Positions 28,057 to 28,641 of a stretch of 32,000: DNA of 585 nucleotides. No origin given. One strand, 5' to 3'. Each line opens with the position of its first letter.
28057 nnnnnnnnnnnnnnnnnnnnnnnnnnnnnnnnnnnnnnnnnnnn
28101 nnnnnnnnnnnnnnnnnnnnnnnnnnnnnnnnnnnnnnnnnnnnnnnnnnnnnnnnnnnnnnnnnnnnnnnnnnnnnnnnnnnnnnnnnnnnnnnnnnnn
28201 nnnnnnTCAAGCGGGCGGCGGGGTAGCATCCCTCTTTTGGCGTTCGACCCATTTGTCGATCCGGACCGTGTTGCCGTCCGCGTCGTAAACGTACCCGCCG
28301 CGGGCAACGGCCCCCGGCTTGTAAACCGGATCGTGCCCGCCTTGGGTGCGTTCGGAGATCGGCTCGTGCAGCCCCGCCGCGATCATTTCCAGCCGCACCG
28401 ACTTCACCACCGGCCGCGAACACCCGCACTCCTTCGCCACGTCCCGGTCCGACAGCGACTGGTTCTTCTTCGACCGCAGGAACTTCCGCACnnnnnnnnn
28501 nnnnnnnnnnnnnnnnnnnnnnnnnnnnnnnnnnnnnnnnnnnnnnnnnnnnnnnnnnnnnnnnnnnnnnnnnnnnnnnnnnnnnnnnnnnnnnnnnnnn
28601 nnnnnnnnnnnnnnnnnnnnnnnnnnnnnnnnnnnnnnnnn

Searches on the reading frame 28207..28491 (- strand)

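Call 42: search_protein_families(library=pfam, proteins=[window:28207-28491:-], max_evalue=0.05)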
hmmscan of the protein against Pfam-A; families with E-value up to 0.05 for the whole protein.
window:28207-28491:- (94 aa): 0 families

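Call 43: search_protein_families(library=phrogs, proteins=[window:28207-28491:-], max_evalue=0.01)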
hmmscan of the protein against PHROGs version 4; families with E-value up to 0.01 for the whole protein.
window:28207-28491:- (94 aa): 0 families

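Call 54: search_protein_families(library=ncbifam, proteins=[window:28207-28491:-], max_evalue=0.1)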
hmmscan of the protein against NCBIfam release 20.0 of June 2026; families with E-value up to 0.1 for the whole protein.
window:28207-28491:- (94 aa): 1 family
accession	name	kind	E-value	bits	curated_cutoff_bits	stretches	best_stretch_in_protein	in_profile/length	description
NF033546.1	transpos_IS21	equivalog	0.05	13.1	160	1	6-50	2-33/294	IS21 family transposase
